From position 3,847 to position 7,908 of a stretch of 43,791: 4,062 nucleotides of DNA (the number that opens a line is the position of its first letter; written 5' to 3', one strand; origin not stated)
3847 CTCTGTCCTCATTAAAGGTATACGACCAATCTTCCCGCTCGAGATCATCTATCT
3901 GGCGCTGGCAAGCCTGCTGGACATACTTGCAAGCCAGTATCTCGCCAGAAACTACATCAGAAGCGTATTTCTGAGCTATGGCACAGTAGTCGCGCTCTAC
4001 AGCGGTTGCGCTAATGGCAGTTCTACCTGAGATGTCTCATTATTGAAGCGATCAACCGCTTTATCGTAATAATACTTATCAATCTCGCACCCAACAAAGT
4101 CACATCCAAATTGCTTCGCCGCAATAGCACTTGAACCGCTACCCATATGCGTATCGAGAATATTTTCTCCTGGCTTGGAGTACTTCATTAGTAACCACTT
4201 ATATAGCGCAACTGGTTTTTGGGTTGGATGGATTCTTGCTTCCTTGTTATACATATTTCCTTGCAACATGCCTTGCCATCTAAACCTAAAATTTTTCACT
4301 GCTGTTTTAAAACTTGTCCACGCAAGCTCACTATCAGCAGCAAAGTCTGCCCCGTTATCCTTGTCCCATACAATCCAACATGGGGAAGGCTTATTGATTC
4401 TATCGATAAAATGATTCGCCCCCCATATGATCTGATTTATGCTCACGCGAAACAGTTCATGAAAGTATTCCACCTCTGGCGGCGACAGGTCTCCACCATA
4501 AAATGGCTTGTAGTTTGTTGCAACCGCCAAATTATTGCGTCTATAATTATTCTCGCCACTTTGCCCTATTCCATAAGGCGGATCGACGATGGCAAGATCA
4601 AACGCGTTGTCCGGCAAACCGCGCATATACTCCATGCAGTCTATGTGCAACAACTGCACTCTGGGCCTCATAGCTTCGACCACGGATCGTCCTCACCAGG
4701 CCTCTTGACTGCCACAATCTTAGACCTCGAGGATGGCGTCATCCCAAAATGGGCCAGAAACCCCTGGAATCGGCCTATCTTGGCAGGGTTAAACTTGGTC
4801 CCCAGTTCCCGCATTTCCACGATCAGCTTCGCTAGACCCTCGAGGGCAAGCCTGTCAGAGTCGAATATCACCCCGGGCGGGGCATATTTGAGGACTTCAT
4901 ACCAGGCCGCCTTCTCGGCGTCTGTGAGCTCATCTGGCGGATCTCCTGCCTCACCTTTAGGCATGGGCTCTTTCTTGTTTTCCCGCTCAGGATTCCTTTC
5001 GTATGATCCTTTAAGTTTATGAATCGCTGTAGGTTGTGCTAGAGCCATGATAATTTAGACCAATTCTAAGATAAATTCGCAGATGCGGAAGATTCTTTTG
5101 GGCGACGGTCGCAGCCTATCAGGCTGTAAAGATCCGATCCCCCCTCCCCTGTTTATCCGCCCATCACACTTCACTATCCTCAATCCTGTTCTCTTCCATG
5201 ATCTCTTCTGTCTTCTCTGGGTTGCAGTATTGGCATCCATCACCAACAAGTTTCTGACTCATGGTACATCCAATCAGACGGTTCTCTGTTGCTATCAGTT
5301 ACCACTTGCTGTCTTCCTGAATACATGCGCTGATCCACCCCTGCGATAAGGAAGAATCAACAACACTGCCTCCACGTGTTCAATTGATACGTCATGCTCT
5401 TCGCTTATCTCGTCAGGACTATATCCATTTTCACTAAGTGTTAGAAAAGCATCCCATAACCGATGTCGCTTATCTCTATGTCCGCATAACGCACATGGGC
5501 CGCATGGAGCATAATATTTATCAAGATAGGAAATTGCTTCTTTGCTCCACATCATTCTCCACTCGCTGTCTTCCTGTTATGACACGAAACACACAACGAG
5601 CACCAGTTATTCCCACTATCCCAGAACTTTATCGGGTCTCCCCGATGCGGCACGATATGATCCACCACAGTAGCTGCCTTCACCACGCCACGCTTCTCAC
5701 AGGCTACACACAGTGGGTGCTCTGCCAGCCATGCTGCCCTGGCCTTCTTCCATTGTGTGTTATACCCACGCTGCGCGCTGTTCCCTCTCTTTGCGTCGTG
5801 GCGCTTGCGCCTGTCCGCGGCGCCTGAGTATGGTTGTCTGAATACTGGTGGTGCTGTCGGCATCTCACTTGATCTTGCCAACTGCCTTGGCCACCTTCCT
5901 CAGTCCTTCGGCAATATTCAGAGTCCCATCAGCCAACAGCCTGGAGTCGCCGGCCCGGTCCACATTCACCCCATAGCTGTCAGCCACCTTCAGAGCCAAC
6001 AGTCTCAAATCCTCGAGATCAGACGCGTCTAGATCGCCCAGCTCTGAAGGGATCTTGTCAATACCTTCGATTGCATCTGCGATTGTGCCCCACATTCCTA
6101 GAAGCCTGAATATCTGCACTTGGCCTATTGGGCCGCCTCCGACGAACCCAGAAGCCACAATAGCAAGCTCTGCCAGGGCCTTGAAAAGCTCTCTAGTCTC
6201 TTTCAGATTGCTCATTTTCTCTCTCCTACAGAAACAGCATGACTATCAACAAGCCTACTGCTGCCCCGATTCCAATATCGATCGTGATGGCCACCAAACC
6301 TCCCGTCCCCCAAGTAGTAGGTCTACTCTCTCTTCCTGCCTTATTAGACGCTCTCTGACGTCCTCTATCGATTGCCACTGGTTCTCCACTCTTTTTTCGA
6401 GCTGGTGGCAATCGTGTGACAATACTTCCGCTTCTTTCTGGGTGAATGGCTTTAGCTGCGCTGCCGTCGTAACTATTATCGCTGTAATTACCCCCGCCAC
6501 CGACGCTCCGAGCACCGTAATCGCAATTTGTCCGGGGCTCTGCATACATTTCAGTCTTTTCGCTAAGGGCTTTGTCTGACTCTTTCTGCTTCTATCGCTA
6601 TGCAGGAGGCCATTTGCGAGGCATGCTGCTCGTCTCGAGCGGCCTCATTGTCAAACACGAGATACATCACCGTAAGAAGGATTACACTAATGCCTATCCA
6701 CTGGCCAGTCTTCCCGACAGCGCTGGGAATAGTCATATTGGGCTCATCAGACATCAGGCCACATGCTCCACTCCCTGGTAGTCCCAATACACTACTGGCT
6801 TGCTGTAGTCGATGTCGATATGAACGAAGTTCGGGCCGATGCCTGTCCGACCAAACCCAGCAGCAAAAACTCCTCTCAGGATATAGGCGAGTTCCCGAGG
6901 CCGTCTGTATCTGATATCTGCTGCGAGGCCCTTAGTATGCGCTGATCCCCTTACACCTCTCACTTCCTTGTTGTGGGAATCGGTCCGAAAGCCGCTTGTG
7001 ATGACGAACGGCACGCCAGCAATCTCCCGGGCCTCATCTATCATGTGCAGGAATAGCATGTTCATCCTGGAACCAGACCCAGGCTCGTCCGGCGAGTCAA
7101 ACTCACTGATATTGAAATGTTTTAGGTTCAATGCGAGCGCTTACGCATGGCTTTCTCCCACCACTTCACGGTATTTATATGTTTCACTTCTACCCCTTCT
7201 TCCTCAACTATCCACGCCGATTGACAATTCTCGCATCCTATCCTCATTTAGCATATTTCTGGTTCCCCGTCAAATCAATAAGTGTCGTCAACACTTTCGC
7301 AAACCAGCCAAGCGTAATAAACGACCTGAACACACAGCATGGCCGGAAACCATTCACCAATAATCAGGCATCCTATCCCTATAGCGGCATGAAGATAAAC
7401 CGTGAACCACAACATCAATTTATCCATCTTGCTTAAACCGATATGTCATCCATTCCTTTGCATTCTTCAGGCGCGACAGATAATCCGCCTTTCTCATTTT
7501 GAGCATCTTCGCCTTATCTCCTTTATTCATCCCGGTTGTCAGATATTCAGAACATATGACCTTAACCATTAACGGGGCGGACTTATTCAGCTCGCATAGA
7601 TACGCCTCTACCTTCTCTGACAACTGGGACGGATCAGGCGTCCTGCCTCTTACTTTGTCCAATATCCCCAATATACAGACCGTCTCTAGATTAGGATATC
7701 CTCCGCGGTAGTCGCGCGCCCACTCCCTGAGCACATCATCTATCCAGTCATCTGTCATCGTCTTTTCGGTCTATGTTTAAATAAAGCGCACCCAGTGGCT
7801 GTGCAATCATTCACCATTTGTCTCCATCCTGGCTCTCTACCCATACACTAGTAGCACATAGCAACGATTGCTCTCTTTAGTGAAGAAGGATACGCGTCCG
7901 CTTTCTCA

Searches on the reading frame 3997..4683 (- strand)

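Call 60: search_protein_families(library=pfam, proteins=[window:3997-4683:-], max_evalue=0.01)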
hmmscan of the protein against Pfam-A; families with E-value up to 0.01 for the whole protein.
window:3997-4683:- (228 aa): 1 family
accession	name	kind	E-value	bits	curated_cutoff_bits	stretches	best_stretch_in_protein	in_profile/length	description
PF01555.25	N6_N4_Mtase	-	4e-19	69.9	26.7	1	136-210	144-220/221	DNA methylase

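Call 61: search_protein_families(library=phrogs, proteins=[window:3997-4683:-], max_evalue=0.001)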
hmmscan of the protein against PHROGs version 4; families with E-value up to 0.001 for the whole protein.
window:3997-4683:- (228 aa): 12 families
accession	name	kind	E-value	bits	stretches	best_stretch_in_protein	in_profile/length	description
phrog_67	-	other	6.5e-49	168.6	1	8-224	123-354/743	DNA methyltransferase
phrog_23224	-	other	4.9e-39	135.4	1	13-220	72-299/305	DNA methyltransferase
phrog_498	-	other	1e-22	81.4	1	21-222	216-429/633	DNA methyltransferase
phrog_18293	-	other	3.3e-21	76.4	1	146-217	38-111/119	methyltransferase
phrog_3008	-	other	3.9e-19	69.9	1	149-219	147-217/244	DNA methyltransferase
phrog_6952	-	other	9.1e-10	39.7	1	152-214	114-176/181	DNA methyltransferase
phrog_23085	-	unknown function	1.9e-09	38.3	1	147-216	39-108/138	-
phrog_23148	-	unknown function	2.1e-08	35.4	1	151-216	84-149/165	-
phrog_8769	-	other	4.1e-08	33.9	1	170-215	10-55/71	methyltransferase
phrog_18146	-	other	1.9e-06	28.1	1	157-204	54-102/452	DNA methyltransferase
phrog_6025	-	other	9.7e-06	26.3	1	8-41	11-44/192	DNA methyltransferase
phrog_12862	-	unknown function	1.9e-05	25.6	1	9-40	3-34/149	-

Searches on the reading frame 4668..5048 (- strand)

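Call 60: search_protein_families(library=pfam, proteins=[window:4668-5048:-], max_evalue=0.01)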
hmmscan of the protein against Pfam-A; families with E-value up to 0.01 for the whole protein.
window:4668-5048:- (126 aa): 0 families

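Call 61: search_protein_families(library=phrogs, proteins=[window:4668-5048:-], max_evalue=0.001)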
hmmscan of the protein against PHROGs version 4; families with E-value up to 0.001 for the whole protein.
window:4668-5048:- (126 aa): 1 family
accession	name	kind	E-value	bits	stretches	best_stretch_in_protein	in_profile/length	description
phrog_83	-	head and packaging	1.7e-13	51.6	1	4-122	46-194/246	terminase small subunit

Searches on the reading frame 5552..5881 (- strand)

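Call 60: search_protein_families(library=pfam, proteins=[window:5552-5881:-], max_evalue=0.01)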
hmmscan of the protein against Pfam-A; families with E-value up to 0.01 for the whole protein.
window:5552-5881:- (109 aa): 2 families
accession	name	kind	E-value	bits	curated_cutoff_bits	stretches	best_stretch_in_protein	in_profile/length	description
PF01844.29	HNH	-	5.2e-08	33.4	21.4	1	58-106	1-46/47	HNH endonuclease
PF24734.1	DUF7685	-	0.0028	18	27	0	79-106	11-37/43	Domain of unknown function (DUF7685)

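Call 61: search_protein_families(library=phrogs, proteins=[window:5552-5881:-], max_evalue=0.001)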
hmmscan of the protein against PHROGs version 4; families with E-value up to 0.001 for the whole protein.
window:5552-5881:- (109 aa): 9 families
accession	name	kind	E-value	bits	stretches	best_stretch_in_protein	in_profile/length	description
phrog_2323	-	DNA, RNA and nucleotide metabolism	3.3e-29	102.1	1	24-107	4-86/113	HNH endonuclease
phrog_589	-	DNA, RNA and nucleotide metabolism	2.2e-27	96.9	1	5-107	42-141/179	HNH endonuclease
phrog_144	-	DNA, RNA and nucleotide metabolism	6.4e-25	88.8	1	25-107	57-135/175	HNH endonuclease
phrog_5956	-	DNA, RNA and nucleotide metabolism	7.3e-19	68.8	1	29-108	31-111/138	HNH endonuclease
phrog_119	-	DNA, RNA and nucleotide metabolism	2.8e-11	43.9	1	25-106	172-256/443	HNH endonuclease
phrog_333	-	DNA, RNA and nucleotide metabolism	1.2e-09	39.5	1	31-107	7-81/138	HNH endonuclease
phrog_6050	-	DNA, RNA and nucleotide metabolism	4.6e-09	36.6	1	25-107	282-360/402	HNH endonuclease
phrog_4581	-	head and packaging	9.4e-09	36.1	1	35-106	43-110/395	terminase small subunit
phrog_338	-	DNA, RNA and nucleotide metabolism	0.00049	20.6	1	21-106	174-261/340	HNH endonuclease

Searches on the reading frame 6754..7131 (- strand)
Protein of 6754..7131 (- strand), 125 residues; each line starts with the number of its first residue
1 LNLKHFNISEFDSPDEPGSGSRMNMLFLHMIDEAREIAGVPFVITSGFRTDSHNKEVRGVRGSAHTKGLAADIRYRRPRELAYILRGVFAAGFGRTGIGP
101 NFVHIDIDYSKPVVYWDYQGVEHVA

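Call 60: search_protein_families(library=pfam, proteins=[window:6754-7131:-], max_evalue=0.01)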
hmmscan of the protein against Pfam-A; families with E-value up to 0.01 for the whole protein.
window:6754-7131:- (125 aa): 1 family
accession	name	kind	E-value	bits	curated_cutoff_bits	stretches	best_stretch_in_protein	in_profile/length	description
PF08291.16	Peptidase_M15_3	-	5.2e-14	52.7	23.2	1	25-106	26-108/108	Peptidase M15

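Call 61: search_protein_families(library=phrogs, proteins=[window:6754-7131:-], max_evalue=0.001)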
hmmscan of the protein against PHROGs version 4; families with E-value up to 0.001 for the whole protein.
window:6754-7131:- (125 aa): 3 families
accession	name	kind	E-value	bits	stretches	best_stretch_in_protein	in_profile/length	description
phrog_894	-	lysis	1.6e-25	90.9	1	3-119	47-176/389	endolysin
phrog_17373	-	other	6.6e-09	36.8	1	23-110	37-125/224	peptidase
phrog_25247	-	other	0.00039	20.6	1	27-108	424-504/520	peptidase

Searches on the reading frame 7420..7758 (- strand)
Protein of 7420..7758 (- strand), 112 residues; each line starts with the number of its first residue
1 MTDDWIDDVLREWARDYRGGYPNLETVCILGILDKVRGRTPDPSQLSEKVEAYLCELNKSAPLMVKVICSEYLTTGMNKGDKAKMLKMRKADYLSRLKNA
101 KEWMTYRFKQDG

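Call 60: search_protein_families(library=pfam, proteins=[window:7420-7758:-], max_evalue=0.01)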
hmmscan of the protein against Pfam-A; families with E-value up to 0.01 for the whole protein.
window:7420-7758:- (112 aa): 0 families

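Call 61: search_protein_families(library=phrogs, proteins=[window:7420-7758:-], max_evalue=0.001)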
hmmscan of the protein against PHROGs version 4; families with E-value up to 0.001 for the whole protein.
window:7420-7758:- (112 aa): 1 family
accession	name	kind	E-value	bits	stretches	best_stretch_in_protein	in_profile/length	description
phrog_5285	-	unknown function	7e-07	30.6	1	36-105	42-119/127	-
